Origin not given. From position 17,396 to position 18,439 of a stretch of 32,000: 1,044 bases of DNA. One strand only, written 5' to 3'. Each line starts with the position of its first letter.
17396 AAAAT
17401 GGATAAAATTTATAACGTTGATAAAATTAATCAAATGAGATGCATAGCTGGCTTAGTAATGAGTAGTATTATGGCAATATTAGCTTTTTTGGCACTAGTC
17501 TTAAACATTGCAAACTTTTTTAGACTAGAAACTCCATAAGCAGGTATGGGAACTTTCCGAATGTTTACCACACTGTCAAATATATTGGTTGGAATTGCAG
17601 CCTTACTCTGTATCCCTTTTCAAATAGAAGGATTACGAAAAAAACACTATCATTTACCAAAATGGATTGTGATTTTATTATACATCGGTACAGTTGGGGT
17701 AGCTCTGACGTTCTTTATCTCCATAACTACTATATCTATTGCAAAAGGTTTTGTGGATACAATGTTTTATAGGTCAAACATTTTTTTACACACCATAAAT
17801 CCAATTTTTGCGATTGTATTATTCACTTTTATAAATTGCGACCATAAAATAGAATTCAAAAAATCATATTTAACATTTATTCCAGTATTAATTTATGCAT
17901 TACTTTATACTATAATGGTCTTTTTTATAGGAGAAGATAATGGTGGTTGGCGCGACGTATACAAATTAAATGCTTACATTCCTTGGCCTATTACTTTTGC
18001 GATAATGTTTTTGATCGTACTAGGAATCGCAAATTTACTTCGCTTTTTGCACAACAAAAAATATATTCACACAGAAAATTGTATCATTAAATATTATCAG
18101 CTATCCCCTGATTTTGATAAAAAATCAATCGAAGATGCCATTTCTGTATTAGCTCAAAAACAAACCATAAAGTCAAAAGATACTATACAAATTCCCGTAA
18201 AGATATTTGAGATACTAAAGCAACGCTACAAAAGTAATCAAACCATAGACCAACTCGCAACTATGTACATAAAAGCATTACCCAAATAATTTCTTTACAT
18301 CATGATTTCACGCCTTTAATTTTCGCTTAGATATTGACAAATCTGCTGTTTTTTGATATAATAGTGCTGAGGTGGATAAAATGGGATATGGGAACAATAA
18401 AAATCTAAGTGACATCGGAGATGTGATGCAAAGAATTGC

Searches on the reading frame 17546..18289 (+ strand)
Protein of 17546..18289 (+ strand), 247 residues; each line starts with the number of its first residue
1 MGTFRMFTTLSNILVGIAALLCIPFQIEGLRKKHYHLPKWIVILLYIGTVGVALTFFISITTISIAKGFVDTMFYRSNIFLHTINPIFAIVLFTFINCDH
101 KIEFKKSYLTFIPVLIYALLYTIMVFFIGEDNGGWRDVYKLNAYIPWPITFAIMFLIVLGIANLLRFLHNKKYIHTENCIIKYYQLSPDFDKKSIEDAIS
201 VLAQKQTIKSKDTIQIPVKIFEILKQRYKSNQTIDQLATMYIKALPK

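Call 13: search_protein_families(library=ncbifam, proteins=[window:17546-18289:+], max_evalue=0.00001)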
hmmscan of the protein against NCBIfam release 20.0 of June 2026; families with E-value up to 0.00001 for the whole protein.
window:17546-18289:+ (247 aa): 1 family
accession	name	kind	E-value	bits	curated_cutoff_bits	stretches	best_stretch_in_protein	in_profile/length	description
NF046009.1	MAGa3780_fam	subfamily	2.7e-08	33.7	80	1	5-131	53-169/237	MAGa3780 family membrane protein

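Call 16: find_encoding_contigs(protein=window:17546-18289:+, flank=7000, max_places=10)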
Protein window:17546-18289:+ (247 aa): 12 contigs read that carry it; 9 places shown.
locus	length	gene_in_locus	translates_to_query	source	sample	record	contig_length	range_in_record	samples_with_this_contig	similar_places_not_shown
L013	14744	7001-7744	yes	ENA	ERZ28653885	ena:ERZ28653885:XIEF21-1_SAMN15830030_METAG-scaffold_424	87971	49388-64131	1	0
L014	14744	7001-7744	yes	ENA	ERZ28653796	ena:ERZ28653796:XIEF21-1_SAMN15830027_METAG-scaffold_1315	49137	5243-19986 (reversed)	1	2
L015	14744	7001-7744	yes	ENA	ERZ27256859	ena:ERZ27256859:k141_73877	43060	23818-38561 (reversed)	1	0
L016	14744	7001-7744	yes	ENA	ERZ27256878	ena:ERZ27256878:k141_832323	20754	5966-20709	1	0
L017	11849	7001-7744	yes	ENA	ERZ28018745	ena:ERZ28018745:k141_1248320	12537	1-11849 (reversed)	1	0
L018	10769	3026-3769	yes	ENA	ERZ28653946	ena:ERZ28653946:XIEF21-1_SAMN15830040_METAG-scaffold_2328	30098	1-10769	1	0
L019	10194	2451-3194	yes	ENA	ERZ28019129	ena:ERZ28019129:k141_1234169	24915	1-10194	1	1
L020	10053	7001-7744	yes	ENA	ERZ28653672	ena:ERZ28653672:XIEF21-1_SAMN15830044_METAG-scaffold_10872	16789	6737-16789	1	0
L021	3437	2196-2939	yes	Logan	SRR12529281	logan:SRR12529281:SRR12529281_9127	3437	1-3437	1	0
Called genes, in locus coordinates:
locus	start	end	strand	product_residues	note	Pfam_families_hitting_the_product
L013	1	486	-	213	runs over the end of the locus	PF13489:Methyltransf_23, PF05401:NodS (weak), PF08241:Methyltransf_11, PF08242:Methyltransf_12, PF13649:Methyltransf_25 (weak)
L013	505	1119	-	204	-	-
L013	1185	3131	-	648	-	PF09334:tRNA-synt_1g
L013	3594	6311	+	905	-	PF01443:Viral_helicase1 (faint), PF13086:AAA_11, PF13245:AAA_19 (weak), PF13604:AAA_30 (weak), PF13087:AAA_12, PF10881:DUF2726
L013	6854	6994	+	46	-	-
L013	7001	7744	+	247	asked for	-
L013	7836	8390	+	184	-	-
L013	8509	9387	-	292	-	-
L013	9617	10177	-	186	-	-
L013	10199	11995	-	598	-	-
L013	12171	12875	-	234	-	PF00657:Lipase_GDSL, PF13472:Lipase_GDSL_2, PF17182:OSK (weak)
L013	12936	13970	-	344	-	PF00376:MerR, PF13411:MerR_1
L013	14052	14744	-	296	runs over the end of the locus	PF04015:DUF362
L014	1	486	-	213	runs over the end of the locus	PF13489:Methyltransf_23, PF05401:NodS (weak), PF08241:Methyltransf_11, PF08242:Methyltransf_12, PF13649:Methyltransf_25 (weak)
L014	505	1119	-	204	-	-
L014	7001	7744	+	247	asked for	-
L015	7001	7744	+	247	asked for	-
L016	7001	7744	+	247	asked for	-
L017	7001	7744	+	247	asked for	-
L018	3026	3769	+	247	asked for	-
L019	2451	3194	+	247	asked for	-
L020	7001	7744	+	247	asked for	-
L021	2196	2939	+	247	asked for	-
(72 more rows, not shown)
